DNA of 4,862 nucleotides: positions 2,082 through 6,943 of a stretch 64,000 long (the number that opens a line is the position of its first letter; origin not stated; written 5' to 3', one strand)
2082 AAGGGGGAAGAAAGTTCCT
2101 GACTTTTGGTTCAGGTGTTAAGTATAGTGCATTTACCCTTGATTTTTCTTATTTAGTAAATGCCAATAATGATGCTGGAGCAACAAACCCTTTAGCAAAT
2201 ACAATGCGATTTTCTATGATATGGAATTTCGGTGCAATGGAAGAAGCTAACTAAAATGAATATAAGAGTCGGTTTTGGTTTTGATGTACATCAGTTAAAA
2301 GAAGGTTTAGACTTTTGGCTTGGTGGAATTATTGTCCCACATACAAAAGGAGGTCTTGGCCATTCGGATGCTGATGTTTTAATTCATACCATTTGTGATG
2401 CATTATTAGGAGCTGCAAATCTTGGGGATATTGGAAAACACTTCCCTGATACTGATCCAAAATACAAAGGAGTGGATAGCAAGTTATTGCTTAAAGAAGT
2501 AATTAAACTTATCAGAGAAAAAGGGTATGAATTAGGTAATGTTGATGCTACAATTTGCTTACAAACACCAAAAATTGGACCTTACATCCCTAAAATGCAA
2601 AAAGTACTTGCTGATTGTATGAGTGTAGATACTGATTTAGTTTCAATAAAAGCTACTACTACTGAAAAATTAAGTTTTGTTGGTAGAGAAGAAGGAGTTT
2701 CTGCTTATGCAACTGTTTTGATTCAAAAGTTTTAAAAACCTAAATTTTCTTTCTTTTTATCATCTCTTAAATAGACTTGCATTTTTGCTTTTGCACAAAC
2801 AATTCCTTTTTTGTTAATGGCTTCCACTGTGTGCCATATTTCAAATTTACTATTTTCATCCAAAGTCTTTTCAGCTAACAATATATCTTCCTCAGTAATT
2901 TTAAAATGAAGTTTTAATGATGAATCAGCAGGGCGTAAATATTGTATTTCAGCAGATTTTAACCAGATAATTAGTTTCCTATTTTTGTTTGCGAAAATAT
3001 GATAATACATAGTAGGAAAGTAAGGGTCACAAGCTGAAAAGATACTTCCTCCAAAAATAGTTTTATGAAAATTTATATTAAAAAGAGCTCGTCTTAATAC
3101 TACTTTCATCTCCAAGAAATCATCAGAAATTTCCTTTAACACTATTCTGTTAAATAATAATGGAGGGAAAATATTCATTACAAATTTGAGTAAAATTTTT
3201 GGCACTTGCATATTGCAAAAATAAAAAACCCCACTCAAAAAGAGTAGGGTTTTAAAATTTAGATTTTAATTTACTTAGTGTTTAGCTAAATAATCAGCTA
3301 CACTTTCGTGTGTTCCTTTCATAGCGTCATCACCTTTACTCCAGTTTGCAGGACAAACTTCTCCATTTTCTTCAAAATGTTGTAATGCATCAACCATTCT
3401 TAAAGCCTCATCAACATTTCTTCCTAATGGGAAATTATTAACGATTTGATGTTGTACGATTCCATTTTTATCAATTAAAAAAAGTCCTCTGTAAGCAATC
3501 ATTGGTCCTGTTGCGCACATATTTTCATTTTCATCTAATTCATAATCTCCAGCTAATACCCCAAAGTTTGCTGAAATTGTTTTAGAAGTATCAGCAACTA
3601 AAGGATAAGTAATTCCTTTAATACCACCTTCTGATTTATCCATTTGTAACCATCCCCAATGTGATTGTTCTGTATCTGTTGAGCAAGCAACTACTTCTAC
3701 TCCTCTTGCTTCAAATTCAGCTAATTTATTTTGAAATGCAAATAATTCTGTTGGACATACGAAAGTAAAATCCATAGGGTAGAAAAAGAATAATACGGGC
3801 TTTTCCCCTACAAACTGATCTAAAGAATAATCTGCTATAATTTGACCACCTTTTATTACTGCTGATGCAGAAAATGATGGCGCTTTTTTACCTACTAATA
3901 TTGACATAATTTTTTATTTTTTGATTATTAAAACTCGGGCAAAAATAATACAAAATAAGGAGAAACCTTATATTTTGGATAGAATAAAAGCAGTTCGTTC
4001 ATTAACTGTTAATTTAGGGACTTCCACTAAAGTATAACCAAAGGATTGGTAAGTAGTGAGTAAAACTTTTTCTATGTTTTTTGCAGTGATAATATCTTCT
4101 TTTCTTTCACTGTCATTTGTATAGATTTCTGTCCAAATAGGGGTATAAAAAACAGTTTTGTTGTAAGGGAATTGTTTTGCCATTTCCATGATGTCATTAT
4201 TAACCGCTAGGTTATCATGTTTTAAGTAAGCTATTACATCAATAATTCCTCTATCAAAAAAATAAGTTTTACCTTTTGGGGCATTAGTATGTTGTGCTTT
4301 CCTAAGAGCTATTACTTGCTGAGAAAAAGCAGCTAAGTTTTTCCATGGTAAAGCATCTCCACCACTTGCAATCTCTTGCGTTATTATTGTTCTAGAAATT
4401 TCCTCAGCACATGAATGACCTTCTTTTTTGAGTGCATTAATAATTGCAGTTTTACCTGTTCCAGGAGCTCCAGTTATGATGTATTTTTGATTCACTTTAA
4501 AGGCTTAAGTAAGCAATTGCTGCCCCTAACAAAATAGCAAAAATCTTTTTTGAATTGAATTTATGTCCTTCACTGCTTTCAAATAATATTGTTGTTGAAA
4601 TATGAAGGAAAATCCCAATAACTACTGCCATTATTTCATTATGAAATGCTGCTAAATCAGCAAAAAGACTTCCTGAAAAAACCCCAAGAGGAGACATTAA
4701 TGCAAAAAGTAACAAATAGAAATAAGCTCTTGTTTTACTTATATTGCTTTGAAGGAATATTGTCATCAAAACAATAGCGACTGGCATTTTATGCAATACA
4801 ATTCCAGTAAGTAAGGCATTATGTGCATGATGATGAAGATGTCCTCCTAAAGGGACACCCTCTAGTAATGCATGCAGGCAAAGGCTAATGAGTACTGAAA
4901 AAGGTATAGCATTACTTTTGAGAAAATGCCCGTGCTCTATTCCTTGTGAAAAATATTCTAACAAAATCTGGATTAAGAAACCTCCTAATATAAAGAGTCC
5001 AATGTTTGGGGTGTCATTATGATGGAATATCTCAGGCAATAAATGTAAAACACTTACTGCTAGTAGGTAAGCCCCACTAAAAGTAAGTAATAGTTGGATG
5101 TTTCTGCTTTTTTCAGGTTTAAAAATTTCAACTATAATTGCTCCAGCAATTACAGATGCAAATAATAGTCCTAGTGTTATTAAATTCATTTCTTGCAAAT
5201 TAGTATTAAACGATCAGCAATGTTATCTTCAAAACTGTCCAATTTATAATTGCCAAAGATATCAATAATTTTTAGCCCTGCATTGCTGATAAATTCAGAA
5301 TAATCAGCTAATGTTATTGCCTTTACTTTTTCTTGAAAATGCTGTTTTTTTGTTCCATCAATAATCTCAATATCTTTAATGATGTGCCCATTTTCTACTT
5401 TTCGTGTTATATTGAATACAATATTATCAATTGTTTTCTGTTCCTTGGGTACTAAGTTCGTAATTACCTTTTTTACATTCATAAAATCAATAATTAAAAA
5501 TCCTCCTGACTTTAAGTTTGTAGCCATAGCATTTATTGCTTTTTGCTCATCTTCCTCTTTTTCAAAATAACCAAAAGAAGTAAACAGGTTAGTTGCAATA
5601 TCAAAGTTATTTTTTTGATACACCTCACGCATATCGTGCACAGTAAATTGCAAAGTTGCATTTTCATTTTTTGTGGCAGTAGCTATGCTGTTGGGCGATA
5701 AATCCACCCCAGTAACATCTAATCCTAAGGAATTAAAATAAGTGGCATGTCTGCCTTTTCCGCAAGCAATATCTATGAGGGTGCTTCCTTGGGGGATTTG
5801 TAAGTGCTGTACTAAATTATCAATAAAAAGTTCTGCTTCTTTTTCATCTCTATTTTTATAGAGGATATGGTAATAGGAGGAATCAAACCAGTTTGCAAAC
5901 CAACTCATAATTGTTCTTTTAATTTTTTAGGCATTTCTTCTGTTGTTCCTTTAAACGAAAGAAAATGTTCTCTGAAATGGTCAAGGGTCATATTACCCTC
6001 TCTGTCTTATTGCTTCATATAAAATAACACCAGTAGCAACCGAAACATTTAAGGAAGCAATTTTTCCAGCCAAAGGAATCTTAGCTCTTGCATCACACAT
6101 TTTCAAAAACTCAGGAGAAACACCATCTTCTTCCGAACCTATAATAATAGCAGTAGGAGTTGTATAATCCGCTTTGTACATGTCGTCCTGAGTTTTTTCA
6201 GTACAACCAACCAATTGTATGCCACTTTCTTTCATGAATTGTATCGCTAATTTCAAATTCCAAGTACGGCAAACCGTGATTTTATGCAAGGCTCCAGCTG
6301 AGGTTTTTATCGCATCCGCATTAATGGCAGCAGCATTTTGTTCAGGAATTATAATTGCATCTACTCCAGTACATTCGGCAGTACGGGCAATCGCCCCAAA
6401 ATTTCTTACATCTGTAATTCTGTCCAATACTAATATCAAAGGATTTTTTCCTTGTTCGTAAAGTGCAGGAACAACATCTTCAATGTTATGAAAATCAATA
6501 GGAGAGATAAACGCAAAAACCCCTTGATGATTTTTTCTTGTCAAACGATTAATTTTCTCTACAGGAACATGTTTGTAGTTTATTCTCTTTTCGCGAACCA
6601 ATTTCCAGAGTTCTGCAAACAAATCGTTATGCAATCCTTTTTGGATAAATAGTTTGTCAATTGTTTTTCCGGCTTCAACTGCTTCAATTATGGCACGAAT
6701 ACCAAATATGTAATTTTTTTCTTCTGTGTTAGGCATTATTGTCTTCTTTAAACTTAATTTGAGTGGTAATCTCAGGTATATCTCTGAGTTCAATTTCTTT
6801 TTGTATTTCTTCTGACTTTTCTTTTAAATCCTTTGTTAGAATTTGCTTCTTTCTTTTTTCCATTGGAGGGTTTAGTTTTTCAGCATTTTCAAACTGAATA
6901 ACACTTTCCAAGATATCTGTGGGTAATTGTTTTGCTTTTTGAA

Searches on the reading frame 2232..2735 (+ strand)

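Call 45: search_protein_families(library=pfam, proteins=[window:2232-2735:+], max_evalue=0.00001)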
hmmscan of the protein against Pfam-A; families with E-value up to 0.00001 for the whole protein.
window:2232-2735:+ (167 aa): 1 family
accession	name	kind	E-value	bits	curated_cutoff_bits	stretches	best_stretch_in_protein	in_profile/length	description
PF02542.21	YgbB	-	5.1e-68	228.7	26.7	1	11-164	1-154/155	YgbB family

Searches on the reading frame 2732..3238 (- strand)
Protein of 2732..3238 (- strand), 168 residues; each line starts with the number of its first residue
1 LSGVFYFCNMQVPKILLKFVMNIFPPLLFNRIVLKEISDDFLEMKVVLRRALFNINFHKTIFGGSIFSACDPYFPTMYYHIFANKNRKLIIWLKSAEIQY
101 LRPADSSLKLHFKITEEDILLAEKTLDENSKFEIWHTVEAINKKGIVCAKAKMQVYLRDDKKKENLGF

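Call 45: search_protein_families(library=pfam, proteins=[window:2732-3238:-], max_evalue=0.00001)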
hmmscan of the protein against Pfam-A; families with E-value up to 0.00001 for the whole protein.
window:2732-3238:- (168 aa): 2 families
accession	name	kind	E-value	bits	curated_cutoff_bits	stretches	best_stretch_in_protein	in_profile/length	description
PF14539.12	DUF4442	-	3.8e-11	43.7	25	1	15-156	4-131/132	Domain of unknown function (DUF4442)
PF09500.16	YiiD_C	-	3.4e-07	30.7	27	1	36-146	24-132/144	Putative thioesterase (yiiD_Cterm)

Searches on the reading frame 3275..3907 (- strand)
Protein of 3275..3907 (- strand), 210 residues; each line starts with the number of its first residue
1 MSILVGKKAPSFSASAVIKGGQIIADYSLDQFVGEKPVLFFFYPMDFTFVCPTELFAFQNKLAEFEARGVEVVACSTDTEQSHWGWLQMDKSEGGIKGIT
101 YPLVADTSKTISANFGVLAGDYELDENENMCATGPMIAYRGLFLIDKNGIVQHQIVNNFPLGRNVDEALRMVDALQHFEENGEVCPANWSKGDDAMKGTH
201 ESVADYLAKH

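Call 45: search_protein_families(library=pfam, proteins=[window:3275-3907:-], max_evalue=0.00001)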
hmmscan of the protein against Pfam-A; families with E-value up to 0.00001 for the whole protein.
window:3275-3907:- (210 aa): 3 families
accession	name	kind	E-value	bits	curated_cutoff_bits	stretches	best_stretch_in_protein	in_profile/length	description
PF00578.27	AhpC-TSA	-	2.4e-31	108.7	26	1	5-153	1-123/124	AhpC/TSA family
PF08534.16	Redoxin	-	4e-16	59.6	26.6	1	5-164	2-140/148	Redoxin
PF10417.14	1-cysPrx_C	-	9.5e-11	41.9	21.1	1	174-208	1-40/41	C-terminal domain of 1-Cys peroxiredoxin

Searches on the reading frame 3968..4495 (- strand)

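Call 45: search_protein_families(library=pfam, proteins=[window:3968-4495:-], max_evalue=0.00001)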
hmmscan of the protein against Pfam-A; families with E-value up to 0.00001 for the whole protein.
window:3968-4495:- (175 aa): 1 family
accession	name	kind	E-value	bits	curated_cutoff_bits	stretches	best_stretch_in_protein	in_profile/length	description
PF13521.12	AAA_28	-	7.7e-41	140.5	27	1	4-167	1-164/164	AAA domain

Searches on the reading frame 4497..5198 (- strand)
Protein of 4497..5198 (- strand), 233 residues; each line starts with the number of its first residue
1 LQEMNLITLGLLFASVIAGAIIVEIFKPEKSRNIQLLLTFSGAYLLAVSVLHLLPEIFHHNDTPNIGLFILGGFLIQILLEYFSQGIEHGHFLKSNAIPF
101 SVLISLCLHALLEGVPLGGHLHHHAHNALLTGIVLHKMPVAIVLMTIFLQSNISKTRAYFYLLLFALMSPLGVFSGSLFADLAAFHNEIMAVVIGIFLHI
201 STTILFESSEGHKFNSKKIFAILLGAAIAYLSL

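Call 45: search_protein_families(library=pfam, proteins=[window:4497-5198:-], max_evalue=0.00001)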
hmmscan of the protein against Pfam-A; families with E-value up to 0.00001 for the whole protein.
window:4497-5198:- (233 aa): 1 family
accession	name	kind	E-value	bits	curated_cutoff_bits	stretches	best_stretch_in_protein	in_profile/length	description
PF02535.28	Zip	-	1.3e-21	77.6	35.1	2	89-230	168-320/323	ZIP Zinc transporter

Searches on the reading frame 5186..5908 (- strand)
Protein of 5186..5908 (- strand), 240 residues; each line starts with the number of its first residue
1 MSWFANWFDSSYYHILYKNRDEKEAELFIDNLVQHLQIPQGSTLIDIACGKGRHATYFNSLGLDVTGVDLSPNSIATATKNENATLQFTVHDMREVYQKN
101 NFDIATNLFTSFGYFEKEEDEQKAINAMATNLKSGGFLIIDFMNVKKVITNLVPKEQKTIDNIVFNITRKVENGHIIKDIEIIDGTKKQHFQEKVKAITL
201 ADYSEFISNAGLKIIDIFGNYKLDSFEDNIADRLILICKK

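Call 45: search_protein_families(library=pfam, proteins=[window:5186-5908:-], max_evalue=0.00001)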
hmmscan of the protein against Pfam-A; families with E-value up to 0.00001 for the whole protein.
window:5186-5908:- (240 aa): 8 families
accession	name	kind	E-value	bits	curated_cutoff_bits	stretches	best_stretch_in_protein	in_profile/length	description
PF13649.12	Methyltransf_25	-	7.7e-14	52.6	27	1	45-136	2-97/97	Methyltransferase domain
PF08241.18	Methyltransf_11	-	1.9e-13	51.3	21.2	1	46-140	2-95/95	Methyltransferase domain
PF13847.12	Methyltransf_31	-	8.7e-12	45.4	27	1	41-162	4-130/145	Methyltransferase domain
PF03848.20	TehB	-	1.1e-09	38.5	20.4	1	33-148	23-141/193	Tellurite resistance protein TehB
PF13489.12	Methyltransf_23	-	4.5e-09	36.7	27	1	28-142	9-118/164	Methyltransferase domain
PF08242.18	Methyltransf_12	-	1.3e-07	32.7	30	1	45-138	1-98/98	Methyltransferase domain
PF02353.26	CMAS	-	1.5e-07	31.4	27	1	27-217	49-243/273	Mycolic acid cyclopropane synthetase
PF03291.22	mRNA_G-N7_MeTrfase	-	5.8e-06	26.1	26.6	0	29-172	49-213/315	mRNA (guanine-N(7))-methyltransferase domain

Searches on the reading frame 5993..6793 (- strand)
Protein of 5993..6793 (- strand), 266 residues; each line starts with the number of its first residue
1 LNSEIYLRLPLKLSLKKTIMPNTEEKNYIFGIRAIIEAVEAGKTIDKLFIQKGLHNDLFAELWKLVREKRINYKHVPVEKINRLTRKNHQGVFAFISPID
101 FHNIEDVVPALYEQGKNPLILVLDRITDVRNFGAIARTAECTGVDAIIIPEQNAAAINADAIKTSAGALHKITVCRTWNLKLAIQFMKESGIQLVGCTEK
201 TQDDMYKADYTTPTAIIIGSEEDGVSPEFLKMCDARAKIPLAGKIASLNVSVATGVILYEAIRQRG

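Call 45: search_protein_families(library=pfam, proteins=[window:5993-6793:-], max_evalue=0.00001)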
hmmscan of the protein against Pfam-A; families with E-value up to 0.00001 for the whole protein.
window:5993-6793:- (266 aa): 2 families
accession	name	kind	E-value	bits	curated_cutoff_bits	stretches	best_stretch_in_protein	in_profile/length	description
PF00588.24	SpoU_methylase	-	2.9e-40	138.1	29.7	1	119-259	2-142/142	SpoU rRNA Methylase family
PF08032.17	SpoU_sub_bind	-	3.1e-18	66.3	22.8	1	28-99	1-73/76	RNA 2'-O ribose methyltransferase substrate binding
